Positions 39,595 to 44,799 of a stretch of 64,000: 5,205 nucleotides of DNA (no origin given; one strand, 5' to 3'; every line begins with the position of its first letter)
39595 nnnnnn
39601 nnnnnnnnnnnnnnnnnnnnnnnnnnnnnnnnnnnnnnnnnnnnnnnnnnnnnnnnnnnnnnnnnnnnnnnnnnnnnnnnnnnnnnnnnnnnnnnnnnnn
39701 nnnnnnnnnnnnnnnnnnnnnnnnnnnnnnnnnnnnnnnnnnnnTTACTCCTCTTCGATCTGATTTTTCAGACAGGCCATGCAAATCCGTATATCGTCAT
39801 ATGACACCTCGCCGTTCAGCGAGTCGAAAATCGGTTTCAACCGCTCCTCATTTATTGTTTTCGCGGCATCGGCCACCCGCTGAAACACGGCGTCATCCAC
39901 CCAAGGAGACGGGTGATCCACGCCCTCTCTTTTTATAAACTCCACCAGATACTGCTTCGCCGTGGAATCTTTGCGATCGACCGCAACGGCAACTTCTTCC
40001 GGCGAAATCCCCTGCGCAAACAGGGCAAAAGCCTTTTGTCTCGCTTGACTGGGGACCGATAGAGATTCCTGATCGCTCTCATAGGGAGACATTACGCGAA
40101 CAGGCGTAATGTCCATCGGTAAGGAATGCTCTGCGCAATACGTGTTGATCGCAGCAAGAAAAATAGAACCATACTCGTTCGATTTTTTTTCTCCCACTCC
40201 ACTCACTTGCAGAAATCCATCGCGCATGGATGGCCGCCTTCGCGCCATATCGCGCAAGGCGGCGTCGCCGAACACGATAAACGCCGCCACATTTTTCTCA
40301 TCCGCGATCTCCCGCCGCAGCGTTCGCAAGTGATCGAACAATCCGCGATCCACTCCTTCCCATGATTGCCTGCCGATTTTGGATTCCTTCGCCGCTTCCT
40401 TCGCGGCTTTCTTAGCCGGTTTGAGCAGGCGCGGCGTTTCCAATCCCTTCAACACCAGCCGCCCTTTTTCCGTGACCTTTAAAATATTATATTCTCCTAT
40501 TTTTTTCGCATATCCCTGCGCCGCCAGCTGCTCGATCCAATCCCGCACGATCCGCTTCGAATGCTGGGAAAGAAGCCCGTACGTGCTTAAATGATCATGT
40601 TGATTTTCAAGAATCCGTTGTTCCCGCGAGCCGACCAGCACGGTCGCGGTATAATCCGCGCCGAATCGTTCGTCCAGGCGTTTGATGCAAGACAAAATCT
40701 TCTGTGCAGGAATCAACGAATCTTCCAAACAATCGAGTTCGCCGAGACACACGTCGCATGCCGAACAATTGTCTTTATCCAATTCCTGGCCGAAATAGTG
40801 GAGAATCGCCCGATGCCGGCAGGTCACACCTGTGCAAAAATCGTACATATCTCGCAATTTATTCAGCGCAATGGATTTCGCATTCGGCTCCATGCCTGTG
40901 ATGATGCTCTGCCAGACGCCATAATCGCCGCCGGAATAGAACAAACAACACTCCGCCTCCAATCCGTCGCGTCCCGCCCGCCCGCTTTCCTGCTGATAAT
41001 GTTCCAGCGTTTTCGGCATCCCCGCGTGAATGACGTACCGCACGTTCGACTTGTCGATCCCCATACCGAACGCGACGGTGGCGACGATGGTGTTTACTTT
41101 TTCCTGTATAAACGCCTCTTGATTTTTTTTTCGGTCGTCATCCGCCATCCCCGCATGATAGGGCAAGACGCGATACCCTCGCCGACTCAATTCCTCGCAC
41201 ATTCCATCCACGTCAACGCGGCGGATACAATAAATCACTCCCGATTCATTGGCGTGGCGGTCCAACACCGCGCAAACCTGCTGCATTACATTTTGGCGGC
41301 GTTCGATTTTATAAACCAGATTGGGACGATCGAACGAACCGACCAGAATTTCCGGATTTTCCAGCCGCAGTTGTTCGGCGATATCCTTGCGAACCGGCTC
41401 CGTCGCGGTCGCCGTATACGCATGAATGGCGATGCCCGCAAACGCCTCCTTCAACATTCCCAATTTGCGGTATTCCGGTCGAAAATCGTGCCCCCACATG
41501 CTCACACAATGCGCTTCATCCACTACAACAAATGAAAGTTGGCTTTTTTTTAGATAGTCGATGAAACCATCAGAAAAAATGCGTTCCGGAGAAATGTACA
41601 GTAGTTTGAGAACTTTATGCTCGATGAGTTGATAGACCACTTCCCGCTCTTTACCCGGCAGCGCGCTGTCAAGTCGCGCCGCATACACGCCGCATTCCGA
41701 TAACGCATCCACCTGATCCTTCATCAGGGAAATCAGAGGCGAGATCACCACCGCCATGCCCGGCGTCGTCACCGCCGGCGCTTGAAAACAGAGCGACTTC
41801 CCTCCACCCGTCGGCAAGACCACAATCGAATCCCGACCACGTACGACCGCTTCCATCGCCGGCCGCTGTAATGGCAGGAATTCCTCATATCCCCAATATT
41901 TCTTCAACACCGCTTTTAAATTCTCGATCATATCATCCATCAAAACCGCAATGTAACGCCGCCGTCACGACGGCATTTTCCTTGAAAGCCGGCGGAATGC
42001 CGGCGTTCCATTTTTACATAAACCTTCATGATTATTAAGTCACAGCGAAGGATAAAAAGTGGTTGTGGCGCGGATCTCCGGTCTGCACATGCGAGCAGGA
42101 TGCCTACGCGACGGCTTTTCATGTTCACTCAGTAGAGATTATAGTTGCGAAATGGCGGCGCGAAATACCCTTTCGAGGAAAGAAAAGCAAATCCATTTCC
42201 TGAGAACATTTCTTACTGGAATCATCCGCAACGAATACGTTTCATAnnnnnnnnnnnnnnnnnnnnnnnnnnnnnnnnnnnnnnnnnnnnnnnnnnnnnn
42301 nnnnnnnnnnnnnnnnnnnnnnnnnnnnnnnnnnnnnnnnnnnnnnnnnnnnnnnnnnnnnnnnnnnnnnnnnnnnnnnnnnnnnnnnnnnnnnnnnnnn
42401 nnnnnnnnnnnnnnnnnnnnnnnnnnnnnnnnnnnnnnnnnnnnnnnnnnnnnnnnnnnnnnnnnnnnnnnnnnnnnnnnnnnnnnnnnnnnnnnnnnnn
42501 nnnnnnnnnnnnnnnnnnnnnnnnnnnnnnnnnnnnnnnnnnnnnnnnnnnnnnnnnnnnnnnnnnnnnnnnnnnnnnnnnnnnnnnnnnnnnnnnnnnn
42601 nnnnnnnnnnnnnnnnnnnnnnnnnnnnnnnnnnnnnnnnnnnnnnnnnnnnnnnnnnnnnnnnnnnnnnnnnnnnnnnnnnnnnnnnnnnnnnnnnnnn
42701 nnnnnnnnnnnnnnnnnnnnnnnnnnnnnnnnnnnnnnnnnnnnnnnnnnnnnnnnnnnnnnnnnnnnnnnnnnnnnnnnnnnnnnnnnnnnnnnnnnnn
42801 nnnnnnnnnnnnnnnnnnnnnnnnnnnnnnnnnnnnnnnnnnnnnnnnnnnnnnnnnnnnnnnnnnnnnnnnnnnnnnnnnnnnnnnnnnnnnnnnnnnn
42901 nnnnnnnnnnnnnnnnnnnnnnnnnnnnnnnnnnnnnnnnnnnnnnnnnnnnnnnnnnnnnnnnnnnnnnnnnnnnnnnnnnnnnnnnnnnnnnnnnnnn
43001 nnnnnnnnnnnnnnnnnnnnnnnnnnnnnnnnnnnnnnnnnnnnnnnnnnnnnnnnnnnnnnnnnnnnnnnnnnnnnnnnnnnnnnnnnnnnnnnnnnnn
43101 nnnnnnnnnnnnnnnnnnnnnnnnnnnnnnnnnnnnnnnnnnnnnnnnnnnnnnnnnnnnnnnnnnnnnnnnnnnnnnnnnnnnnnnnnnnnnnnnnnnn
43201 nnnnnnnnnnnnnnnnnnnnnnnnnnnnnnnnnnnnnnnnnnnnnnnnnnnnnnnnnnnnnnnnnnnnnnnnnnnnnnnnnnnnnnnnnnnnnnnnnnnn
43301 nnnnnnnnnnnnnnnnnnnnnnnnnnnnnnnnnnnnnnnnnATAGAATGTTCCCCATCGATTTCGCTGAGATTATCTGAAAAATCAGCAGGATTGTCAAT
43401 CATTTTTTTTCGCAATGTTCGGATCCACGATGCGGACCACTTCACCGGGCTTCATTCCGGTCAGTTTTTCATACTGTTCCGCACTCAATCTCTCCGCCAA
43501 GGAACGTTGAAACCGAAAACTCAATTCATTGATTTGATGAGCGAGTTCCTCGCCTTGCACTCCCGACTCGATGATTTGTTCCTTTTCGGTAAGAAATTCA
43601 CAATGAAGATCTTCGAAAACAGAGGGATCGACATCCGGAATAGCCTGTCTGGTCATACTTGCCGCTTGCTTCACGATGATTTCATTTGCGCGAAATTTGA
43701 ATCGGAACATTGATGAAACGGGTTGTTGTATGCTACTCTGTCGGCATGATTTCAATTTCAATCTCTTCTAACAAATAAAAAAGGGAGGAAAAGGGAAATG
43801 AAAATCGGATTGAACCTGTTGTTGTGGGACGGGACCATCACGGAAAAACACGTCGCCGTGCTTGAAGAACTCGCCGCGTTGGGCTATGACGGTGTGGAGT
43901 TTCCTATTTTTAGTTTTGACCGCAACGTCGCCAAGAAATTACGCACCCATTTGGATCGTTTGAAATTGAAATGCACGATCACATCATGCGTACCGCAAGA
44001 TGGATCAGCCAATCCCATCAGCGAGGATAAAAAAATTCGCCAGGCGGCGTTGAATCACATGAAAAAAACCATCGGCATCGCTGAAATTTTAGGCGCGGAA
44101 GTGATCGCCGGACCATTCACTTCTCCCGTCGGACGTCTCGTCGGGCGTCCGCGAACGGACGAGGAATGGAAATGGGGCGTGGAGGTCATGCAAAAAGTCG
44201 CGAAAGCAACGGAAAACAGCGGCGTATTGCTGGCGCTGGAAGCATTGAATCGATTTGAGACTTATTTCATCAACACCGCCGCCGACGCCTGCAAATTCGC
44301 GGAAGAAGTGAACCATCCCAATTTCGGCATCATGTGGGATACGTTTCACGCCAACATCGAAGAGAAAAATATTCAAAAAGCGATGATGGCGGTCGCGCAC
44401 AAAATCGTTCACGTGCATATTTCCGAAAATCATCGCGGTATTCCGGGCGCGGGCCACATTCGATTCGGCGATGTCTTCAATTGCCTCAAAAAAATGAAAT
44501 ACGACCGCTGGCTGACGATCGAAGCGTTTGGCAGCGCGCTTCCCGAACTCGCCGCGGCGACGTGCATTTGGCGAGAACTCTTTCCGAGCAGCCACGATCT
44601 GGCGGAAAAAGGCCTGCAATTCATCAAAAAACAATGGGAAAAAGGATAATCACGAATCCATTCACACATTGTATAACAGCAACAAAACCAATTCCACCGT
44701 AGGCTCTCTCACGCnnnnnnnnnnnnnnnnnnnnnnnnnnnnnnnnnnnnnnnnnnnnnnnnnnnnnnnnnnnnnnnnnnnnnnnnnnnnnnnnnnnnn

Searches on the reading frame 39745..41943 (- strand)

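Call 64: search_protein_families(library=pfam, proteins=[window:39745-41943:-], max_evalue=0.0001)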
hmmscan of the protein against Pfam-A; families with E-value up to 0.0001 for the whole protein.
window:39745-41943:- (732 aa): 6 families
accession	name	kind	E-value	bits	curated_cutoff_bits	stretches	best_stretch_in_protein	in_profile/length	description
PF09382.16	RQC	-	1.2e-27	96.5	23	1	408-511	6-110/114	RQC domain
PF00270.35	DEAD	-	1.6e-25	90.2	26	1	24-184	2-164/167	DEAD/DEAH box helicase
PF00271.37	Helicase_C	-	3.4e-21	76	23.5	1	220-327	3-110/110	Helicase conserved C-terminal domain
PF00570.28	HRDC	-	5.3e-19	68.4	23.8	1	533-599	2-68/68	HRDC domain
PF16124.10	RecQ_Zn_bind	-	1.4e-14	55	25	1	340-400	3-66/66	RecQ zinc-binding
PF14493.12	HTH_40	-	4.4e-14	53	27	1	636-722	3-89/89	Helix-turn-helix domain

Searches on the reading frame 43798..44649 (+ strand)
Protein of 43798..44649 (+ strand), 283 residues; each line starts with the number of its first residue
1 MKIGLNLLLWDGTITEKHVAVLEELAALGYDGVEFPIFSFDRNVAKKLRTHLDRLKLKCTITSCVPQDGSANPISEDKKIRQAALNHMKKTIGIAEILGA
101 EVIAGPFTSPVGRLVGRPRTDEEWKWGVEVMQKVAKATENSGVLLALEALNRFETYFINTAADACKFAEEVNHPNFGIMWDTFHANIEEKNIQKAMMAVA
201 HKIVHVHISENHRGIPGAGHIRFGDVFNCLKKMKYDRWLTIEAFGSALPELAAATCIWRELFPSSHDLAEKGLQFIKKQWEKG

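Call 6: search_protein_families(library=pfam, proteins=[window:43798-44649:+], max_evalue=0.001)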
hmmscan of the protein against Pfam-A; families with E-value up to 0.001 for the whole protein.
window:43798-44649:+ (283 aa): 1 family
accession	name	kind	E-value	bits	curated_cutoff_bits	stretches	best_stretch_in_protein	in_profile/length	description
PF01261.30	AP_endonuc_2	-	6.2e-44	151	31.1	1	22-278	1-248/249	Xylose isomerase-like TIM barrel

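Call 7: search_protein_families(library=ncbifam, proteins=[window:43798-44649:+], max_evalue=0.001)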
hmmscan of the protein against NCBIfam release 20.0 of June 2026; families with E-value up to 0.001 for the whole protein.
window:43798-44649:+ (283 aa): 12 families
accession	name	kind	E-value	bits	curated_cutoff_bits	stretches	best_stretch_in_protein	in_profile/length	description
NF051856.1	PsicseEpim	equivalog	1.7e-47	162.6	300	1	1-265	1-267/287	D-psicose 3-epimerase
NF041099.2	keto_glucon_epim_IolO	equivalog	2.4e-45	154.9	300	1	21-245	26-248/269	5-keto-L-gluconate epimerase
TIGR03234.1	OH-pyruv-isom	equivalog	1.5e-22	80.2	353.45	1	24-242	22-239/254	hydroxypyruvate isomerase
NF043033.1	OxoTetrIsom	equivalog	1.2e-17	64.6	325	1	24-242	23-236/251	2-oxo-tetronate isomerase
NF007444.0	PRK09997.1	equivalog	7.2e-17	61.7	465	1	20-242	19-240/258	hydroxypyruvate isomerase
NF009688.0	PRK13209.1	subfamily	4e-14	52.3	317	1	64-282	77-279/286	L-ribulose-5-phosphate 3-epimerase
TIGR04379.1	myo_inos_iolE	equivalog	1.2e-13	51.3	290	1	20-209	27-210/290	myo-inosose-2 dehydratase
TIGR00542.1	hxl6Piso_put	equivalog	1.1e-10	41.3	272.15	1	75-245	83-251/279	L-ribulose-5-phosphate 3-epimerase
NF009689.0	PRK13210.1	subfamily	2.2e-10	40.2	200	1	75-245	84-258/286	L-ribulose-5-phosphate 3-epimerase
NF007360.0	PRK09856.1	equivalog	2.8e-10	40.2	305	1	74-246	78-251/276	fructoselysine 3-epimerase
NF007441.0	PRK09989.1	equivalog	3.8e-08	33.4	412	1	154-242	151-240/258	HPr family phosphocarrier protein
TIGR02631.1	xylA_Arthro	equivalog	0.00086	18.4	447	0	65-212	96-248/382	xylose isomerase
